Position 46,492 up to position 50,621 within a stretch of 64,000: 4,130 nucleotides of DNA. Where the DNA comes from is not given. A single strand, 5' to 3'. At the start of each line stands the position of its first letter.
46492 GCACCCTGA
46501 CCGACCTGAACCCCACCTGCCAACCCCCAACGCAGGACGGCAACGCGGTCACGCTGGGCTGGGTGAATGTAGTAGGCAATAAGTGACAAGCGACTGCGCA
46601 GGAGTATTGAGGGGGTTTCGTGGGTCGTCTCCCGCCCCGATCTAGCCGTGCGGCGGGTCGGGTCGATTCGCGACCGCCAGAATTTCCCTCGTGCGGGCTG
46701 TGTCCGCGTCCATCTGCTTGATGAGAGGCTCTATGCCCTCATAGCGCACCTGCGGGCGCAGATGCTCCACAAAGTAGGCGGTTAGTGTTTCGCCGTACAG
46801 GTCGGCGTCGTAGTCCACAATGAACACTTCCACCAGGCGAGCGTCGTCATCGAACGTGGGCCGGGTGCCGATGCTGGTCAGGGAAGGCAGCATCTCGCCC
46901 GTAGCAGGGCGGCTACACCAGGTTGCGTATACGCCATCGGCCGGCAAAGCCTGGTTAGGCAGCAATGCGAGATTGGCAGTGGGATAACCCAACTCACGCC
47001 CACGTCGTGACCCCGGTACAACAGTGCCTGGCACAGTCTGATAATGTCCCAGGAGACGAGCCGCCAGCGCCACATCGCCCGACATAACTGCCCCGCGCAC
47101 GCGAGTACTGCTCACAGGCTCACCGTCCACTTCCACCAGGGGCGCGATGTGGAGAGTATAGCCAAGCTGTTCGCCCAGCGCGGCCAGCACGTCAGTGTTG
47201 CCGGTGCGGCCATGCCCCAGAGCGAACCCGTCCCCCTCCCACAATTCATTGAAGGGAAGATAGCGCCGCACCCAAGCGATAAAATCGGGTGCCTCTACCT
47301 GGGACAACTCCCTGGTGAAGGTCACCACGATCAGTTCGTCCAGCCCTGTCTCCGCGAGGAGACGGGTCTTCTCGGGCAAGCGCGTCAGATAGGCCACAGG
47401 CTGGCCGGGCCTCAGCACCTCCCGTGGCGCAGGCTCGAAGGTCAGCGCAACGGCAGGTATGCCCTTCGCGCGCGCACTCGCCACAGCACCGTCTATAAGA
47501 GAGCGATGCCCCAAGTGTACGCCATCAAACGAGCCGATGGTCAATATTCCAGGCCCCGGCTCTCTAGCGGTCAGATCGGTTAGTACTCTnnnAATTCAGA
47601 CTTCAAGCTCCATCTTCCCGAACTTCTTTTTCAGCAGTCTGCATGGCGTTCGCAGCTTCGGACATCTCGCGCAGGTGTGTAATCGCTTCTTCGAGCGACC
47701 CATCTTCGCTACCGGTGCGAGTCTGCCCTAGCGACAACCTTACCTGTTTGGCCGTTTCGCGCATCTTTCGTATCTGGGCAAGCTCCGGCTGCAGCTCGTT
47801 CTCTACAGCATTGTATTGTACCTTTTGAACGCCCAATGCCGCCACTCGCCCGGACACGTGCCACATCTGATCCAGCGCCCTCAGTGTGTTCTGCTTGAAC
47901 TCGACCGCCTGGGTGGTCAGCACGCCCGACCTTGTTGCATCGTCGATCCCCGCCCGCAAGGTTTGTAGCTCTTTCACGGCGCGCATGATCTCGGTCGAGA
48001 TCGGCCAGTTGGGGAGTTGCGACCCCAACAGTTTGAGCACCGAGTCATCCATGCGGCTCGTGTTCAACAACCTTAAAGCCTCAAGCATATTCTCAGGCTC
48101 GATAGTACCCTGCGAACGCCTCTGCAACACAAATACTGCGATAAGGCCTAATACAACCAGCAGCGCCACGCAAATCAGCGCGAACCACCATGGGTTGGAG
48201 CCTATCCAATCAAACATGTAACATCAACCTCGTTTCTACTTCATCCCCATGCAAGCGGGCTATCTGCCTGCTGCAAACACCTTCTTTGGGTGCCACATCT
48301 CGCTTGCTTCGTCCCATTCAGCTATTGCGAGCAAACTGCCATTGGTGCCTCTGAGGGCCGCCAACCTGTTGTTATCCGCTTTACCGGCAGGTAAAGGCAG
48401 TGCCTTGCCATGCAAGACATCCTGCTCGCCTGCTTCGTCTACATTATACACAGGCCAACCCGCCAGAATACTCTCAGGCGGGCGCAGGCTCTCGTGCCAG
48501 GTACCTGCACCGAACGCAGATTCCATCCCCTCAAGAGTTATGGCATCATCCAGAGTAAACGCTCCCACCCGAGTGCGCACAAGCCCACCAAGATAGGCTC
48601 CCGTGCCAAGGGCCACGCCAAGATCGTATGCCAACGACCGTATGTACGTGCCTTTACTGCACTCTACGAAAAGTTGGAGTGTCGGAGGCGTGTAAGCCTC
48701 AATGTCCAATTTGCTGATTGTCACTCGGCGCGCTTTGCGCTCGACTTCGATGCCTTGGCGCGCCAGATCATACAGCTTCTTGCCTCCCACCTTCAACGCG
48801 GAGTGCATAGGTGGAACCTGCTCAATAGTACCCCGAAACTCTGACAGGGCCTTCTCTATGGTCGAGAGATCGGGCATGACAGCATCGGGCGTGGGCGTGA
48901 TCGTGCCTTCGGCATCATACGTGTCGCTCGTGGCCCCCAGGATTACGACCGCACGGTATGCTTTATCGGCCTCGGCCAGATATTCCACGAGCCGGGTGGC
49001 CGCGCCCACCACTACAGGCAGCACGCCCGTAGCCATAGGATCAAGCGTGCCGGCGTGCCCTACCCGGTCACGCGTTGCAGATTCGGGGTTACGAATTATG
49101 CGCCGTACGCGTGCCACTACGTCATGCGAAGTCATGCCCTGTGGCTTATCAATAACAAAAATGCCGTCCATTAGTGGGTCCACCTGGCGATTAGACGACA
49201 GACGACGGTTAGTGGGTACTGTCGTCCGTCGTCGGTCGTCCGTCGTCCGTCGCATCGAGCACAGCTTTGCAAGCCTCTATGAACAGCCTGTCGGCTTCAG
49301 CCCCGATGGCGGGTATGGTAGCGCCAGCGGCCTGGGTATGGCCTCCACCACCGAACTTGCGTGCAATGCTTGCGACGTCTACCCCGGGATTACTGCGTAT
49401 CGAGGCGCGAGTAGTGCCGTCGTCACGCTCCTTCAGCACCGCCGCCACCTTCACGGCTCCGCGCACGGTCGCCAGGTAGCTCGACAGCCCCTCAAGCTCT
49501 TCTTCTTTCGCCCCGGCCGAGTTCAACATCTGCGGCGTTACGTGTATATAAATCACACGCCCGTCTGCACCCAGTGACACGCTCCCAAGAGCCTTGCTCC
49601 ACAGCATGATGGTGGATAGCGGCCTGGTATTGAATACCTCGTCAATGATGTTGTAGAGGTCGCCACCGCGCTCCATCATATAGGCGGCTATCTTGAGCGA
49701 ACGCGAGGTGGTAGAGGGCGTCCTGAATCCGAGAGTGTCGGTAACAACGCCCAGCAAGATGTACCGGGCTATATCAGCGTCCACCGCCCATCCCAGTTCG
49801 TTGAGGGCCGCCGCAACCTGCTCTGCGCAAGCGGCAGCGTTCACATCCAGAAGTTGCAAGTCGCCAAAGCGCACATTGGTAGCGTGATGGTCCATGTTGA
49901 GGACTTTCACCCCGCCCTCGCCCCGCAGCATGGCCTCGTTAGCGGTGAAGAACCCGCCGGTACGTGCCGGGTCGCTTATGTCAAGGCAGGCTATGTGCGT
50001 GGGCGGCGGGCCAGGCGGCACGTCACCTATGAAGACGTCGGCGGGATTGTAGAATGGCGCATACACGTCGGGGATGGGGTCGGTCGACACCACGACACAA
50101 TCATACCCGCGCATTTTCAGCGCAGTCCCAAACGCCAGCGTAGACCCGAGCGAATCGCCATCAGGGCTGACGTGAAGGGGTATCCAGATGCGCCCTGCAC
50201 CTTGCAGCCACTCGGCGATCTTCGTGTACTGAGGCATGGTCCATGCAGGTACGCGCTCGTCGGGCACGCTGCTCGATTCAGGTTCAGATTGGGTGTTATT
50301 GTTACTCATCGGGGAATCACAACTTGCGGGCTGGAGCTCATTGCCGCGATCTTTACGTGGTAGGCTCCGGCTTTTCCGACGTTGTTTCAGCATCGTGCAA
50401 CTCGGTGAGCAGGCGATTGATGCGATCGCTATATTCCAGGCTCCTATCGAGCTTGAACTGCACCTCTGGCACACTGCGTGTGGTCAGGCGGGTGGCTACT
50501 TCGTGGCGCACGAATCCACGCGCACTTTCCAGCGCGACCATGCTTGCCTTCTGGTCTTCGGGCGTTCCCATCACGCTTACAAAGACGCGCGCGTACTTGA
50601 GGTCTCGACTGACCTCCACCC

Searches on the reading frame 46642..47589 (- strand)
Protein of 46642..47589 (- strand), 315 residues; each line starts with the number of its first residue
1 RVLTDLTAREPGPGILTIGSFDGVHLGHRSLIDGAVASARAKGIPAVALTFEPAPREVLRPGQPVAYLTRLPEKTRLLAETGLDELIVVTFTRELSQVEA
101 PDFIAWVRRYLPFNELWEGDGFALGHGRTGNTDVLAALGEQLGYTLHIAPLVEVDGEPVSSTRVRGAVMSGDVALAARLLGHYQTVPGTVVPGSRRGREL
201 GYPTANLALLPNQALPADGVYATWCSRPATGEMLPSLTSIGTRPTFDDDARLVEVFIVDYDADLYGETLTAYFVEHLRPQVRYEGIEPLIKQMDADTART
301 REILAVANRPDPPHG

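Call 29: search_protein_families(library=pfam, proteins=[window:46642-47589:-], max_evalue=0.00001)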
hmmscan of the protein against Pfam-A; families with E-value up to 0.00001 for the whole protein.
window:46642-47589:- (315 aa): 2 families
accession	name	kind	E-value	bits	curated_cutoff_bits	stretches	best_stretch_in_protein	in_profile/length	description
PF06574.18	FAD_syn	-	4.9e-41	140.6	27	1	13-163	7-158/158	FAD synthetase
PF01687.23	Flavokinase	-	5.3e-36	124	19.6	1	180-304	1-124/124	Riboflavin kinase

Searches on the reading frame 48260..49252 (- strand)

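Call 29: search_protein_families(library=pfam, proteins=[window:48260-49252:-], max_evalue=0.00001)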
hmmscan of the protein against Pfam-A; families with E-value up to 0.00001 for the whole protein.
window:48260-49252:- (330 aa): 2 families
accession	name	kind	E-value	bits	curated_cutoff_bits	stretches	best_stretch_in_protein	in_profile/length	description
PF01509.24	TruB_N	-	6.3e-55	186.1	27.3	1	61-204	6-149/149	TruB family pseudouridylate synthase (N terminal domain)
PF16198.10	TruB_C_2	-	2.1e-09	37.8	29.3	1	205-249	1-47/66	tRNA pseudouridylate synthase B C-terminal domain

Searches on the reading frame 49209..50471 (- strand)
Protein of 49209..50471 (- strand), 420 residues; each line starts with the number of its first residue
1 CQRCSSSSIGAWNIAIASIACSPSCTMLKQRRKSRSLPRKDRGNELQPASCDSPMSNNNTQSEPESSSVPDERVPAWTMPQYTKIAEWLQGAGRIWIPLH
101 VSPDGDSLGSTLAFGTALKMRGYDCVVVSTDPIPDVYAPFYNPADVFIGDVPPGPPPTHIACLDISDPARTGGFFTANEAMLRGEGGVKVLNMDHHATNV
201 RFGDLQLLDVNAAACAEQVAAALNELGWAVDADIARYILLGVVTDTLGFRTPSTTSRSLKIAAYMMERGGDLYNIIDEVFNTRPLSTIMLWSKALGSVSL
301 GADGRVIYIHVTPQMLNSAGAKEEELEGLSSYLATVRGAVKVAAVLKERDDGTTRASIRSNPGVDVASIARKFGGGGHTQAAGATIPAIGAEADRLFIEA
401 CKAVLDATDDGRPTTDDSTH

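Call 29: search_protein_families(library=pfam, proteins=[window:49209-50471:-], max_evalue=0.00001)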
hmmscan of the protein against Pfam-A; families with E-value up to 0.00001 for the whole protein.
window:49209-50471:- (420 aa): 2 families
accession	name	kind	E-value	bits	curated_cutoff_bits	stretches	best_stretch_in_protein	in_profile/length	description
PF02272.25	DHHA1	-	3e-12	47.3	25.9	1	311-400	9-95/102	DHHA1 domain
PF01368.27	DHH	-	4e-08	34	28.1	1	95-241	2-124/125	DHH family, N-terminal domain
